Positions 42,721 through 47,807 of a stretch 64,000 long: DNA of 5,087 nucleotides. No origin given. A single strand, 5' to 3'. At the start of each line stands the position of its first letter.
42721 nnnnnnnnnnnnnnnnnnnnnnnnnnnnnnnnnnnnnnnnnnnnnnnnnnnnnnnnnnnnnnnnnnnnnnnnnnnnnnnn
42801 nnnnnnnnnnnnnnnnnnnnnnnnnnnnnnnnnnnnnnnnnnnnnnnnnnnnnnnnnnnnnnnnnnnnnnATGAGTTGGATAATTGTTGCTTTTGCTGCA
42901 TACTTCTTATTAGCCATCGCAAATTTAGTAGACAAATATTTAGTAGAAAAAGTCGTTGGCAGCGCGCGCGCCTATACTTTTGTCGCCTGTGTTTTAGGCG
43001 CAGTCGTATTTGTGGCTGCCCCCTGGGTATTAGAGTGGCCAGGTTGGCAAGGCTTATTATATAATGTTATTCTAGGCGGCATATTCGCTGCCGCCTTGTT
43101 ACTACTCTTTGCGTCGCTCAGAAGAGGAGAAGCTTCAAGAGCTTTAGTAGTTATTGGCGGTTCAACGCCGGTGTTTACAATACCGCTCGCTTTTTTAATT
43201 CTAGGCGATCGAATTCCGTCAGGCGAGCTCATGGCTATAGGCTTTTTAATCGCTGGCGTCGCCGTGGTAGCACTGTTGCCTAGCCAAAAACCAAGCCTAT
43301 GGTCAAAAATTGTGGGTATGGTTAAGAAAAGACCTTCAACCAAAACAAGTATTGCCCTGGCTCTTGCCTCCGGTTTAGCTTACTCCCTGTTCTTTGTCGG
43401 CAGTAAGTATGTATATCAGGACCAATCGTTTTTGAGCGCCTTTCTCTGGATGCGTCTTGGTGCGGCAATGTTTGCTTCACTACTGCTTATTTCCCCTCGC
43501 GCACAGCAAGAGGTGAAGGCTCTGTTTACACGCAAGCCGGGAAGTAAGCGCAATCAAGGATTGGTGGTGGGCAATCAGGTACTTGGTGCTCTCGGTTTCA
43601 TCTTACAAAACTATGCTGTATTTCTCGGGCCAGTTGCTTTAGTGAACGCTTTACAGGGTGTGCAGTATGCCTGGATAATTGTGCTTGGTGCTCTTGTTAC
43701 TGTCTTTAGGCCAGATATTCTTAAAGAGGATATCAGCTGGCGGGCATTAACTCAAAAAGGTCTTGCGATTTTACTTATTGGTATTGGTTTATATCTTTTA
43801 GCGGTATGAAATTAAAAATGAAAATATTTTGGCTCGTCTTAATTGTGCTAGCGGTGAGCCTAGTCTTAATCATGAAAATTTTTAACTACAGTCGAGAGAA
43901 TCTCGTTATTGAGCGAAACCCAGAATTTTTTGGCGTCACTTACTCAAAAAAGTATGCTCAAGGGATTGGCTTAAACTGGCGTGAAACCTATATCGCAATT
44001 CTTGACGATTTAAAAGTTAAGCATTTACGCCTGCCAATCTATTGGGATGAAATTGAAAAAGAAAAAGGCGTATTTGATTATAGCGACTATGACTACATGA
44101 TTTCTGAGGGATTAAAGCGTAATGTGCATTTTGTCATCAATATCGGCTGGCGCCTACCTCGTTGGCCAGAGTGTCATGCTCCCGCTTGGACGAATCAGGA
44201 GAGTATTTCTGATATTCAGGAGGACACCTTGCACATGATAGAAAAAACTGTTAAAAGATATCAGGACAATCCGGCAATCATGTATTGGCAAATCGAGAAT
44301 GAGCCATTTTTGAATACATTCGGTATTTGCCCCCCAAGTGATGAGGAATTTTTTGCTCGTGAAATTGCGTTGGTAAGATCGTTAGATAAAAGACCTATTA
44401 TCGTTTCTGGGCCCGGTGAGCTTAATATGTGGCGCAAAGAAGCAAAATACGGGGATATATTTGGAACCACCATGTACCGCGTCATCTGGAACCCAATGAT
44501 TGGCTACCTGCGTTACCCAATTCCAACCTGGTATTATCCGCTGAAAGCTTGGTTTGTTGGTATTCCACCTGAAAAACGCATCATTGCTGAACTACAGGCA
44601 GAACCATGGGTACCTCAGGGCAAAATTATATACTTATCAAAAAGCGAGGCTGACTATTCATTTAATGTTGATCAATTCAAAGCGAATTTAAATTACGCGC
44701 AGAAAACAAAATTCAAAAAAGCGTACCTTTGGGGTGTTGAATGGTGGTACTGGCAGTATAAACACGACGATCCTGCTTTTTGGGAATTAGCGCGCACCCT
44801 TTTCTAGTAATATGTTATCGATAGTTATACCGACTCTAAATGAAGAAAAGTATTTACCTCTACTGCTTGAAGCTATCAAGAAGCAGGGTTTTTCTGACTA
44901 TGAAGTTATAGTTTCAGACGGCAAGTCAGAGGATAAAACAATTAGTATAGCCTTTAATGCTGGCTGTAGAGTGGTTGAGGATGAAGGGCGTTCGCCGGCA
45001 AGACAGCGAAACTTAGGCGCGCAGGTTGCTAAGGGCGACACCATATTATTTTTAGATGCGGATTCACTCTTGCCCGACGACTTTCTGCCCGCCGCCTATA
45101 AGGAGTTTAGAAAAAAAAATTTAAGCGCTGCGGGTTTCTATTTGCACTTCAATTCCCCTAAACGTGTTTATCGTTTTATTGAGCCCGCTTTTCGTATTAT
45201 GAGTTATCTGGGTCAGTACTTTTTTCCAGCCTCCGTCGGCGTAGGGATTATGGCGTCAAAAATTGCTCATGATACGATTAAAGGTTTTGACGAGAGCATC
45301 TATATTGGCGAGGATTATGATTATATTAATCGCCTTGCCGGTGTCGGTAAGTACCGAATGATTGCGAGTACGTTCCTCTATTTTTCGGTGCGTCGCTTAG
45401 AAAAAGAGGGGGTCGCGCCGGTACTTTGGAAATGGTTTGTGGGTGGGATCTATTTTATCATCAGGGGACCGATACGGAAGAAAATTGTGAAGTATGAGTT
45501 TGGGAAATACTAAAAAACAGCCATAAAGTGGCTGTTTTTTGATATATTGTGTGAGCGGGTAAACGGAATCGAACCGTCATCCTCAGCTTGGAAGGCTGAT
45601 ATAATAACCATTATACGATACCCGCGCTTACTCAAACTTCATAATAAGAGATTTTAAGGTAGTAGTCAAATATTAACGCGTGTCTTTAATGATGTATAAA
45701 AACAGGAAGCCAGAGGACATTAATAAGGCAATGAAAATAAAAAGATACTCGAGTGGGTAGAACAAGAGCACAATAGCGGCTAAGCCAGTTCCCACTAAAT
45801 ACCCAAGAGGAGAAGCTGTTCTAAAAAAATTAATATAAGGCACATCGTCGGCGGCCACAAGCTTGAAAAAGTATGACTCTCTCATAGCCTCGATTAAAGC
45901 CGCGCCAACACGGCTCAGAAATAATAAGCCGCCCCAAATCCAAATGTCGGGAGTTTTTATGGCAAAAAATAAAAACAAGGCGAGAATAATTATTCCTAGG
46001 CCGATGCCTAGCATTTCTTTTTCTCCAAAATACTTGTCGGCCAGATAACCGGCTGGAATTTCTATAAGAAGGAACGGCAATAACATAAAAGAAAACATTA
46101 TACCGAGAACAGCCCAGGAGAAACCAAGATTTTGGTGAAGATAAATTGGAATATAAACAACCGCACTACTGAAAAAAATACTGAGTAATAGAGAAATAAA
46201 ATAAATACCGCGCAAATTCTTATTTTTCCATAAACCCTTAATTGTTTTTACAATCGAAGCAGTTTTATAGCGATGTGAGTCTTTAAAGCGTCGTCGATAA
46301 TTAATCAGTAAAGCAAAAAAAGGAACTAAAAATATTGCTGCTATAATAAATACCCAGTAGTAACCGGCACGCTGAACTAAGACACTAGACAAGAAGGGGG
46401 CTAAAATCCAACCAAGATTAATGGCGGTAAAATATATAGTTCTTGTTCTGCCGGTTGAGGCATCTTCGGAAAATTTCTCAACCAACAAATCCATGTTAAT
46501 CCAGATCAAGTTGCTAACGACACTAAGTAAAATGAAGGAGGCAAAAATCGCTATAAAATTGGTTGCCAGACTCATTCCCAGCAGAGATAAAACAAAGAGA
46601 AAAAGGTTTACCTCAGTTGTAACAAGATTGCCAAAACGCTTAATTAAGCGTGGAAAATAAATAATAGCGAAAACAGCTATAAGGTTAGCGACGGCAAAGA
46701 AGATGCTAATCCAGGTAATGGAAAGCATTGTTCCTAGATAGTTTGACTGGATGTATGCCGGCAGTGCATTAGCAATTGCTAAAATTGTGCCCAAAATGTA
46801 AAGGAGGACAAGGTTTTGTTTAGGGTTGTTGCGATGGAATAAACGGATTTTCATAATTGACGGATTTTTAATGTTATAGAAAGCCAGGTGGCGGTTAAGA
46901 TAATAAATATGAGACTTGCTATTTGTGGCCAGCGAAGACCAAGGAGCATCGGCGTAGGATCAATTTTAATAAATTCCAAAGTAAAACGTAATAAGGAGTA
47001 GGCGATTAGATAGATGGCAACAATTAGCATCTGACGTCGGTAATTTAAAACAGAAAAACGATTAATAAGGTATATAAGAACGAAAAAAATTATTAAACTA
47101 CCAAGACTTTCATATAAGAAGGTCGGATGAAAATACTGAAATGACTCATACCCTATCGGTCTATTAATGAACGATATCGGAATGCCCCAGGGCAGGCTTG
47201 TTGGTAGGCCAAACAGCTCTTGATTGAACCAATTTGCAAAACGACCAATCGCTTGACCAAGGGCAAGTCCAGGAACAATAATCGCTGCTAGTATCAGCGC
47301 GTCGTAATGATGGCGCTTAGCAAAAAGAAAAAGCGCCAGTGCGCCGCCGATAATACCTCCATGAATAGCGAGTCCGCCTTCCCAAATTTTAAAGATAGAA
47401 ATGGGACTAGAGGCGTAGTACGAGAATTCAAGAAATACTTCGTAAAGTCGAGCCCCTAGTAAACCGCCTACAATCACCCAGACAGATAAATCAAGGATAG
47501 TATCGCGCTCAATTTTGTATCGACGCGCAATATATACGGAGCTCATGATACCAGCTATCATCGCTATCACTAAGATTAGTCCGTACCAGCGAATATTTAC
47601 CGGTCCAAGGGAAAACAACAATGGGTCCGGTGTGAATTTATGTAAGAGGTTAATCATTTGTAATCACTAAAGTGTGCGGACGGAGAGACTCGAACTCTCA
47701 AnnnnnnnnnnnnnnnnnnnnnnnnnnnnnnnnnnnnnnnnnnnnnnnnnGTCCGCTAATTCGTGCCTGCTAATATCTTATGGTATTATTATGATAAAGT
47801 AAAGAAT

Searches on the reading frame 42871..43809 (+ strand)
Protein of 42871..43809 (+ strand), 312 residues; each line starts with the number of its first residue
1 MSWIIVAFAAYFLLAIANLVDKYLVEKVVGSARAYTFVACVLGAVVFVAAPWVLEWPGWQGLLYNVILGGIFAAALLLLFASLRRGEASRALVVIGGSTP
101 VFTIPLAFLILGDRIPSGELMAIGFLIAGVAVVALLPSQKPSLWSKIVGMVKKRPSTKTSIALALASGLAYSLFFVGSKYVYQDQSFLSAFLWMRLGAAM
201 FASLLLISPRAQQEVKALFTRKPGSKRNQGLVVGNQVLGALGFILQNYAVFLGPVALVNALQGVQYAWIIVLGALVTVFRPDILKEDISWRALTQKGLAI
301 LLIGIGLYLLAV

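Call 19: search_protein_families(library=pfam, proteins=[window:42871-43809:+], max_evalue=0.001)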
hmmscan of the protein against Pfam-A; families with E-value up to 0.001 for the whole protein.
window:42871-43809:+ (312 aa): 1 family
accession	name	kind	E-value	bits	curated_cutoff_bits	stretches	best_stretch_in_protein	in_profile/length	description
PF00892.27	EamA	-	1.5e-15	58.1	28.2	2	1-134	1-134/135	EamA-like transporter family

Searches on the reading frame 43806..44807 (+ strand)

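Call 19: search_protein_families(library=pfam, proteins=[window:43806-44807:+], max_evalue=0.001)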
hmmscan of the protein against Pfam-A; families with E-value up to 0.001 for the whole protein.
window:43806-44807:+ (333 aa): 2 families
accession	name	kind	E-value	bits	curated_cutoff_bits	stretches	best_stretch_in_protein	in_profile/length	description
PF00150.24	Cellulase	-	1.1e-05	25.5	23.5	1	60-204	24-169/272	Cellulase (glycosyl hydrolase family 5)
PF02449.21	Glyco_hydro_42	-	3e-05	24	21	0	138-182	109-154/376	Beta-galactosidase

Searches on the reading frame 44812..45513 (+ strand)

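Call 19: search_protein_families(library=pfam, proteins=[window:44812-45513:+], max_evalue=0.001)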
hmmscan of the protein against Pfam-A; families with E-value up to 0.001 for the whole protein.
window:44812-45513:+ (233 aa): 4 families
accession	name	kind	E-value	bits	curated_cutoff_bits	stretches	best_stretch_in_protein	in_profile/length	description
PF00535.33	Glycos_transf_2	-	1.4e-24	87.3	23.3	1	3-122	1-128/168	Glycosyl transferase family 2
PF10111.15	Glyco_tranf_2_2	-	1.8e-11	44.5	27.3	1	3-105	1-112/276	Glycosyltransferase like family 2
PF13641.12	Glyco_tranf_2_3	-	3e-10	40.9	27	1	2-176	3-195/230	Glycosyltransferase like family 2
PF13632.12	Glyco_trans_2_3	-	6.4e-05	23.3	27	1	78-179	2-110/198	Glycosyl transferase family group 2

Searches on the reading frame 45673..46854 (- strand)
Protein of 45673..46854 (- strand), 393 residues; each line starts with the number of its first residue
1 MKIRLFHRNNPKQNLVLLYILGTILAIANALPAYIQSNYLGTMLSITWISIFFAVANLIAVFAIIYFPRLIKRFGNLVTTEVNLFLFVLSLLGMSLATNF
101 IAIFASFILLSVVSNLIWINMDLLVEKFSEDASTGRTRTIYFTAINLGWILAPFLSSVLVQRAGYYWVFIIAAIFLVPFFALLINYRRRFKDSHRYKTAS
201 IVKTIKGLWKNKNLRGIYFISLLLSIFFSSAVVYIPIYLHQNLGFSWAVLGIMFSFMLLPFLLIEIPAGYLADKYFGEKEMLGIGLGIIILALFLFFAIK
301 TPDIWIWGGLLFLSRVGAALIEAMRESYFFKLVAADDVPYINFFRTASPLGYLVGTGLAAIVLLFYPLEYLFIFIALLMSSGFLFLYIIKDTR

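Call 19: search_protein_families(library=pfam, proteins=[window:45673-46854:-], max_evalue=0.001)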
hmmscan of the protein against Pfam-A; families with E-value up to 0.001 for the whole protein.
window:45673-46854:- (393 aa): 1 family
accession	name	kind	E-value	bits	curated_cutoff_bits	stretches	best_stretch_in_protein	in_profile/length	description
PF07690.21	MFS_1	-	1.4e-30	106.9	33.4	2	26-258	14-248/347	Major Facilitator Superfamily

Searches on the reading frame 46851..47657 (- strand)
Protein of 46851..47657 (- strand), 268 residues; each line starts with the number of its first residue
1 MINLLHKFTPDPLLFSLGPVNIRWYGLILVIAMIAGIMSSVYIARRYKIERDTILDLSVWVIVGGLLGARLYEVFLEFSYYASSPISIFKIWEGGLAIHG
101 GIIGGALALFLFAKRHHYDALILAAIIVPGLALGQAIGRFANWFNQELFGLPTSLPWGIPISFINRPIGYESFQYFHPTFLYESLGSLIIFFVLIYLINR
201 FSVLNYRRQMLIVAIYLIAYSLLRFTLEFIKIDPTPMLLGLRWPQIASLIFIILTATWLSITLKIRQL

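Call 19: search_protein_families(library=pfam, proteins=[window:46851-47657:-], max_evalue=0.001)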
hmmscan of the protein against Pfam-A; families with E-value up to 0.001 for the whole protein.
window:46851-47657:- (268 aa): 1 family
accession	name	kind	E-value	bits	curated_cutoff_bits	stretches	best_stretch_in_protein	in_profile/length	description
PF01790.23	LGT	-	1.4e-66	224.7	24.9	1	12-258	1-237/240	Prolipoprotein diacylglyceryl transferase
